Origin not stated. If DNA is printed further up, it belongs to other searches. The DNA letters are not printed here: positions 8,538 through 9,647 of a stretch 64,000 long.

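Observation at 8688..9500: Lipoprotein with amicyanin-like Cu site embedded in a transthyretin-like sandwich between cytochrome c and ctaD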

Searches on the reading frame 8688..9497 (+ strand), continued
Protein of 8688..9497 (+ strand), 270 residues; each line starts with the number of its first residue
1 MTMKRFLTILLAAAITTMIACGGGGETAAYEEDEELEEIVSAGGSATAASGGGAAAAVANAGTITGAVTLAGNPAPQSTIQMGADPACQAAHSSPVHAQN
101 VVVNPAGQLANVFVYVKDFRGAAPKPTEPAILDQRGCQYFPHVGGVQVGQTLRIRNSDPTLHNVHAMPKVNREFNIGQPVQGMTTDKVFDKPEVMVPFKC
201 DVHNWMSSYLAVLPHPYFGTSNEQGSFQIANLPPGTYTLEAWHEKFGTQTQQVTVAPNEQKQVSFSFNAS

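Call 7: search_solved_structures(query=window:8688-9497:+, max_evalue=10, show_alignments=3)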
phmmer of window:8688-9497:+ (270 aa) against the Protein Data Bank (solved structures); distinct sequences matched with E-value up to 10: 7.
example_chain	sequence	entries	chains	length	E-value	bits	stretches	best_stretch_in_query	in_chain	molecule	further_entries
2wzr_3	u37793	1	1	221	0.023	17.7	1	151-241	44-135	POLYPROTEIN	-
9c7v_B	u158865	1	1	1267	0.025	17.6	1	222-260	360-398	BOS complex subunit NOMO2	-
8bl3_A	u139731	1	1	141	0.084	15.8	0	241-268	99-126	scIg12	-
8bl6_A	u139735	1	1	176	0.15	15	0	240-268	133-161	dIG14-scdim-EF62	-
8ucs_C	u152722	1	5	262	1.2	12.1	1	34-108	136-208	Motility protein A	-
6ysf_E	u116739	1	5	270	1.3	12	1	34-108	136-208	Chemotaxis MotA protein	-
1e91_A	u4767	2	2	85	1.7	11.6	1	183-239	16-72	PAIRED AMPHIPATHIC HELIX PROTEIN SIN3B | Sin3b protein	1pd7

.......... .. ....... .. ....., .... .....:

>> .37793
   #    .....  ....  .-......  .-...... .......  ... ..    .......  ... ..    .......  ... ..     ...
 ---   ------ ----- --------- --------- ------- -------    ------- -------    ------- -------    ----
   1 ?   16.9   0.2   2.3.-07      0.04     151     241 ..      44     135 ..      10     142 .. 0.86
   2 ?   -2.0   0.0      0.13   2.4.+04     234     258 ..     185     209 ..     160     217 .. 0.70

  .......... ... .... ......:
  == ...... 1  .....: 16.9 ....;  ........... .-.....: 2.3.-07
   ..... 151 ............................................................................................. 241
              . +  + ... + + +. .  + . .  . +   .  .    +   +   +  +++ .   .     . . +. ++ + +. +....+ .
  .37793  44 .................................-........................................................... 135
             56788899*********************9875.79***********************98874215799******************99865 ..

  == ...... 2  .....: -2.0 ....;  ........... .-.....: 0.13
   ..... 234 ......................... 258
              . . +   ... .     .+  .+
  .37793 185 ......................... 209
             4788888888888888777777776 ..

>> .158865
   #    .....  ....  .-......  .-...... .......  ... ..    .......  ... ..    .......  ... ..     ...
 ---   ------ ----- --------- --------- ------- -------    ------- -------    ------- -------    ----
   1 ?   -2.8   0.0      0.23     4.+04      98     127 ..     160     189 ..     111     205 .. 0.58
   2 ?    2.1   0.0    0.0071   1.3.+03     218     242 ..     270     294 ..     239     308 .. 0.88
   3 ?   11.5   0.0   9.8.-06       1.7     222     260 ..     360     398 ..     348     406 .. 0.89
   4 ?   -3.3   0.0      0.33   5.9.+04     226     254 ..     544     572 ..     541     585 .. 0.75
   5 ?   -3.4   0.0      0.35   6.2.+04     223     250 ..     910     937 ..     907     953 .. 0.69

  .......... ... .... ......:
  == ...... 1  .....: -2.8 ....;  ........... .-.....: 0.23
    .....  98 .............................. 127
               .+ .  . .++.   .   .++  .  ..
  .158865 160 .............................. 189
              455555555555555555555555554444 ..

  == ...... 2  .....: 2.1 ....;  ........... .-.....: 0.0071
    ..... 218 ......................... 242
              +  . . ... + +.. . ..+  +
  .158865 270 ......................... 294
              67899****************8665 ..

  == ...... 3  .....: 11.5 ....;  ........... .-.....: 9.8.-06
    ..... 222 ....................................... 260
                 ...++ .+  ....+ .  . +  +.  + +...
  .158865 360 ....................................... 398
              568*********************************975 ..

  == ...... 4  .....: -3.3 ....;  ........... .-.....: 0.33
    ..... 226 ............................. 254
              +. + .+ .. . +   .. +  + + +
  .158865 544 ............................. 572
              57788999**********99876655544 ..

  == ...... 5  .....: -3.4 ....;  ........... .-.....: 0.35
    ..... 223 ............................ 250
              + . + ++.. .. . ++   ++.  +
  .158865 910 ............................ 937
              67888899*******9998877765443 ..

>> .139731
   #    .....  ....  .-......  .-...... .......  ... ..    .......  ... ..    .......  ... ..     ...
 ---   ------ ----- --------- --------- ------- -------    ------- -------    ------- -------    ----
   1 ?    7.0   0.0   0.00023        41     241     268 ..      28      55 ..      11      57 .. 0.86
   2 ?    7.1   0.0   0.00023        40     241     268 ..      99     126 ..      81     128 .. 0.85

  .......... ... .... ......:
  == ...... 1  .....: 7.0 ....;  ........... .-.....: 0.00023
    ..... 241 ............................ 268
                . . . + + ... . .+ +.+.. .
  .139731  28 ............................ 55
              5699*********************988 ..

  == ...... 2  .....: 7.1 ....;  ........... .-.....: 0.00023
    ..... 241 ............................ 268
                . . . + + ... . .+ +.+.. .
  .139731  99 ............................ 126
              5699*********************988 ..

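Call 22: find_related_loci(query=A1, collection=genome_contigs, flank=10000)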
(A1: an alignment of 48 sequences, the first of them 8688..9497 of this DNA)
Query A1 (270 aa) in genome_contigs; peptide patterns used: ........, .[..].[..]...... (x = any residue, [..] = any of these).
600 stretches matched a pattern (row limit reached: there are more); 600 encode a relative of the query (tblastn E <= 1e-3); the best 80 are kept; 80 distinct loci.
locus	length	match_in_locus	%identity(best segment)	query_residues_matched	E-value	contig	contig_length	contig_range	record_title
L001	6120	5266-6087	55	1-268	1e-92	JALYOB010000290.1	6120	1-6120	MAG: Acidobacteriota bacterium isolate KAL bin4 SC8791_NODE_367_length_6120_cov_1.019523, whole genome shotgun sequence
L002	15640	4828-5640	52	1-268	5e-86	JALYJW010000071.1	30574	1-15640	MAG: Acidobacteriota bacterium isolate CAM bin14 SD1481_NODE_89_length_30574_cov_2.094985, whole genome shotgun sequence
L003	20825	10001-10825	53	1-268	8e-86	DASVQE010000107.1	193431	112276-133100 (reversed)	MAG TPA_asm: Thermoanaerobaculia bacterium isolate SMAG_U3198 k141_256180, whole genome shotgun sequence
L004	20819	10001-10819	52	1-268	1e-85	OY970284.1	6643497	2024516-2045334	MAG: Thermoanaerobaculia bacterium isolate MFD05513.bin.1.42 genome assembly, chromosome: 1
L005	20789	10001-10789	53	3-268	3e-85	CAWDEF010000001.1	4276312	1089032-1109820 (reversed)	MAG: uncultured Acidobacteriota bacterium isolate MFD04944.bin.1.1 genome assembly, contig: contig_18256, whole genome s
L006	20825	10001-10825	51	1-268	3e-84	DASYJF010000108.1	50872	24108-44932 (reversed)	MAG TPA_asm: Thermoanaerobaculia bacterium isolate SMAG_U4288 k141_2968035, whole genome shotgun sequence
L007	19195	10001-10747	58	20-268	8e-84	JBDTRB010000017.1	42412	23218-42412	MAG: Acidobacteriota bacterium isolate cluster3_bin.236 NODE_2303_length_42412_cov_9.425526, whole genome shotgun sequen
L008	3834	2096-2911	52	1-268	1e-83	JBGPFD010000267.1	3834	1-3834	MAG: Thermoanaerobaculia bacterium isolate OBJ_0618_7090110_75 k141_11448493_length_3834_cov_19.4021, whole genome shotg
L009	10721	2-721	53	20-267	1e-82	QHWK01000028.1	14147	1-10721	MAG: Acidobacteria bacterium isolate gp6 AA45 14_1009_16_20cm_scaffold_5747_curated, whole genome shotgun sequence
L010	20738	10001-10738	56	21-268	4e-82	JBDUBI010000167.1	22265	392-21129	MAG: Acidobacteriota bacterium isolate cluster4_bin.210 NODE_3968_length_22265_cov_11.465736, whole genome shotgun seque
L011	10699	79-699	59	63-268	4e-82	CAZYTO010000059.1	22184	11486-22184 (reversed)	MAG TPA_asm: uncultured Thermoanaerobaculia bacterium isolate binchicken_co185_101 genome assembly, contig: NODE_3062_le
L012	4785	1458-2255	50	4-268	6e-82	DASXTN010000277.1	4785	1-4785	MAG TPA_asm: Thermoanaerobaculia bacterium isolate SMAG_U4693 k141_259452, whole genome shotgun sequence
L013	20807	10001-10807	52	3-267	6e-82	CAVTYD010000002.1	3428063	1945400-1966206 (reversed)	MAG: uncultured Acidobacteriota bacterium isolate MFD06714.bin.2.31 genome assembly, contig: contig_15739, whole genome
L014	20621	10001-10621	58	63-268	1e-81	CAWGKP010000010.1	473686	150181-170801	MAG: uncultured Acidobacteriota bacterium isolate MFD00822.bin.2.174 genome assembly, contig: contig_45625, whole genome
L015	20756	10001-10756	50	1-268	2e-80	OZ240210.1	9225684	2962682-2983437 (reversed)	MAG: Candidatus Marinacidobacterales bacterium isolate 0d31ad60-220b-4e30-b965-f5e03541a285 genome assembly, chromosome:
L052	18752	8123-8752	52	63-270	2e-73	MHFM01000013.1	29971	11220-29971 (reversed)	MAG: Omnitrophica bacterium RIFCSPLOWO2_01_FULL_45_10b rifcsplowo2_01_scaffold_15470, whole genome shotgun sequence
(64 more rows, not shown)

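Call 24: predict_structure(alignment_id=A1)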
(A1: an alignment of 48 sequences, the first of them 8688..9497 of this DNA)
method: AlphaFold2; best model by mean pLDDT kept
length: 270 residues; sequences in the alignment: 48
mean_pLDDT: 86.3   pTM: 0.77
mean pLDDT of the five models: 86.3, 86.3, 86.2, 85.8, 84.4
residues with pLDDT >= 90: 173; 70-90: 58; 50-70: 13; < 50: 26
segments of 3 or more residues with pLDDT < 50: 27-29, 31-52
pLDDT, mean of each block of 10 residues (from residue 1): 84 84 52 40 36 67 98 91 81 87 96 98 94 91 98 90 93 85 93 97 92 98 98 97 98 98 96
secondary structure, 60 per line:
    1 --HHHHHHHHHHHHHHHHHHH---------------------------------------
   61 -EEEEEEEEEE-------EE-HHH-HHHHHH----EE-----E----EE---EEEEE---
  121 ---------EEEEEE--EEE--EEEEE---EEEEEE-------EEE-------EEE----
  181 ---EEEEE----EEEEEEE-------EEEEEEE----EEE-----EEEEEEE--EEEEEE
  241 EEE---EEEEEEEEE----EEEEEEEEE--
elements in order: H3-21 E62-71 H86-91 E113-117 E130-135 E138-140 E143-147 E151-156 E164-166 E174-176 E184-188 E193-199 E207-213 E218-220 E226-232 E235-243 E247-255 E260-268

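Call 26: fold_search(model_id=the predicted structure, library=pdb)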
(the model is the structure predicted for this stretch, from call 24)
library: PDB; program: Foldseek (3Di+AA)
matches with E <= 10: 1447; with E <= 0.001: 69
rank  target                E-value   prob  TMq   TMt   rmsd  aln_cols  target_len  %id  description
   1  4p5r                  4.1e-06  1.00  0.28  0.68   9.5       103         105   19  Structure of oxidized W45Y mutant of amicyanin (released 2014-04-23)
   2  1id2_A                4.1e-06  1.00  0.29  0.68   9.3       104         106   17  CRYSTAL STRUCTURE OF AMICYANIN FROM PARACOCCUS VERSUTUS (THIOBACILLUS VERSUTUS) (released 2001-04-11)
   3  2idq                  4.3e-06  1.00  0.28  0.68   9.5       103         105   18  Structure of M98A mutant of amicyanin, Cu(II) (released 2007-03-13)
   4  2gb2                  5.6e-06  1.00  0.28  0.68   9.4       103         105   19  The P52G mutant of amicyanin in the Cu(II) state. (released 2006-08-01)
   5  6hbe_A                6.7e-06  1.00  0.30  0.19   6.6       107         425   20  Cu-containing nitrite reductase (NirK) from Thermus scotoductus SA-01 (released 2019-01-23)
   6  1sf3                  6.7e-06  1.00  0.28  0.68   9.4       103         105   19  Structure of the reduced form of the P94A mutant of amicyanin (released 2004-07-27)
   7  3rym_A                7.4e-06  1.00  0.28  0.67   9.5       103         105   18  Structure of Oxidized M98K mutant of Amicyanin (released 2011-11-23)
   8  3ply_A                8.3e-06  1.00  0.28  0.67   2.6        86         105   22  Structure of Oxidized P96G Mutant of Amicyanin (released 2011-02-09)
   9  2qdv                  8.3e-06  1.00  0.28  0.68   9.4       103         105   19  Structure of the Cu(II) form of the M51A mutant of amicyanin (released 2007-12-11)
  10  6hbe_C                8.8e-06  1.00  0.30  0.19   6.6       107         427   20  Cu-containing nitrite reductase (NirK) from Thermus scotoductus SA-01 (released 2019-01-23)
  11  1sfd_A                1.2e-05  1.00  0.28  0.67   9.5       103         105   19  oxidized form of amicyanin mutant P94F (released 2004-07-27)
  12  2idt                  1.9e-05  1.00  0.29  0.69   9.4       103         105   18  Structure of M98Q mutant of amicyanin, Cu(II) (released 2007-03-13)
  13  3ie9                  2.0e-05  1.00  0.28  0.67   9.5       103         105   18  Structure of oxidized M98L mutant of amicyanin (released 2009-10-06)
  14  1mda_A                3.1e-05  1.00  0.28  0.67   7.3       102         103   22  CRYSTAL STRUCTURE OF AN ELECTRON-TRANSFER COMPLEX BETWEEN METHYLAMINE DEHYDROGENASE AND AMICYANIN (released 1993-10-31)
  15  5fc9_A                4.6e-05  1.00  0.26  0.69   4.0        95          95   22  Novel Purple Cupredoxin from Nitrosopumilus maritimus (released 2016-05-11)
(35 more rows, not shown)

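Call 46: search_protein_families(library=pfam, proteins=[L052:811-4281:+, L052:4501-5799:+, L052:5768-6544:+, L052:6547-7464:+, L052:7464-7868:+, L052:8768-9172:+, L052:9204-10406:+, L052:10684-11775:+, L052:11890-12828:+, L052:12865-13545:+], max_evalue=0.001)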
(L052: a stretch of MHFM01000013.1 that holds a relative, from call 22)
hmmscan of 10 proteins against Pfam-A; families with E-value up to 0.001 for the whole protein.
L052:811-4281:+ (1157 aa): 2 families
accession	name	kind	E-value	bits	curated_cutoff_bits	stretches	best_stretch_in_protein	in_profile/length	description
PF00384.28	Molybdopterin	-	3.4e-36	125.4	24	2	273-753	67-352/353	Molybdopterin oxidoreductase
PF10518.14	TAT_signal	-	0.00025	21.3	22.7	1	15-32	3-20/21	TAT (twin-arginine translocation) pathway signal sequence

L052:4501-5799:+ (433 aa): 8 families
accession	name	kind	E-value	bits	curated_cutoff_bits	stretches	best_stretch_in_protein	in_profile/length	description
PF13247.11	Fer4_11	-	1.4e-22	80.1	26.2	1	183-273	4-95/100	4Fe-4S dicluster domain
PF12838.12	Fer4_7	-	1.8e-11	44.7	27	1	189-235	2-51/52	4Fe-4S dicluster domain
PF13237.11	Fer4_10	-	1.5e-10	41.3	25.5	1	186-233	6-53/53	4Fe-4S dicluster domain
PF12797.12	Fer4_2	-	3.6e-07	30.1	24.5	1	49-67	3-21/22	4Fe-4S binding domain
PF12837.12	Fer4_6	-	4.6e-07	29.9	25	0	50-67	3-20/24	4Fe-4S binding domain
PF13187.11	Fer4_9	-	7.5e-07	29.5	27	1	189-235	2-50/52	4Fe-4S dicluster domain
PF14697.11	Fer4_21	-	2.7e-05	24.6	35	0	189-237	8-56/59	4Fe-4S dicluster domain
PF00037.32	Fer4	-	0.00012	22.2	21.1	0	50-66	2-18/24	4Fe-4S binding domain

L052:5768-6544:+ (259 aa): 1 family
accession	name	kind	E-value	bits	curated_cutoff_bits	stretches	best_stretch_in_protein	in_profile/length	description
PF02613.20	Nitrate_red_del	-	2e-18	67.2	22.2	1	66-192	10-135/136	Nitrate reductase delta subunit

L052:6547-7464:+ (306 aa): 0 families

L052:7464-7868:+ (135 aa): 2 families
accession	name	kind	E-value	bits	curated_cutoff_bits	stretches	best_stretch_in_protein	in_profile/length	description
PF14697.11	Fer4_21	-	8.4e-06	26.3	35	1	66-108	9-53/59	4Fe-4S dicluster domain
PF13237.11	Fer4_10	-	7.1e-05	23.1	25.5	1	68-106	12-52/53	4Fe-4S dicluster domain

L052:8768-9172:+ (135 aa): 1 family
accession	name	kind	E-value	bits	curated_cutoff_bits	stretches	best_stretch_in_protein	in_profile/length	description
PF01814.28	Hemerythrin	-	3e-11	44.3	25.3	1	12-128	3-126/127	Hemerythrin HHE cation binding domain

L052:9204-10406:+ (401 aa): 3 families
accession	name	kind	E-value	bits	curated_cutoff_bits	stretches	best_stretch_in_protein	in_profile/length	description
PF04055.27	Radical_SAM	-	6.9e-26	91.8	29.5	1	51-206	2-165/166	Radical SAM superfamily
PF13353.11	Fer4_12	-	5e-08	33.8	22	1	53-133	12-95/137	4Fe-4S single cluster domain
PF13186.11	SPASM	-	2.4e-07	31.4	21.5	1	306-362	8-66/67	Iron-sulfur cluster-binding domain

L052:10684-11775:+ (364 aa): 2 families
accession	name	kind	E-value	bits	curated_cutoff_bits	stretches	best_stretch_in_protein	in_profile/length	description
PF06463.18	Mob_synth_C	-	9.7e-33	113.3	37.4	1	220-347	1-128/128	Molybdenum Cofactor Synthesis C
PF04055.27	Radical_SAM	-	1.8e-32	113.2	29.5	1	53-214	1-165/166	Radical SAM superfamily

L052:11890-12828:+ (313 aa): 2 families
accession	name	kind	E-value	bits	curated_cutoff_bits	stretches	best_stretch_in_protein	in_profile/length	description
PF01967.27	MoaC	-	3.3e-49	166.8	27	1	1-134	1-136/136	MoaC family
PF00994.29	MoCF_biosynth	-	2.6e-29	102.2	26.6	1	149-289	1-143/144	Probable molybdopterin binding domain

L052:12865-13545:+ (227 aa): 1 family
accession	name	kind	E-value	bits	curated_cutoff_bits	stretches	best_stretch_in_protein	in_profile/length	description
PF01925.25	TauE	-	5.6e-27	95.4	32.6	2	9-146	3-141/237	Sulfite exporter TauE/SafE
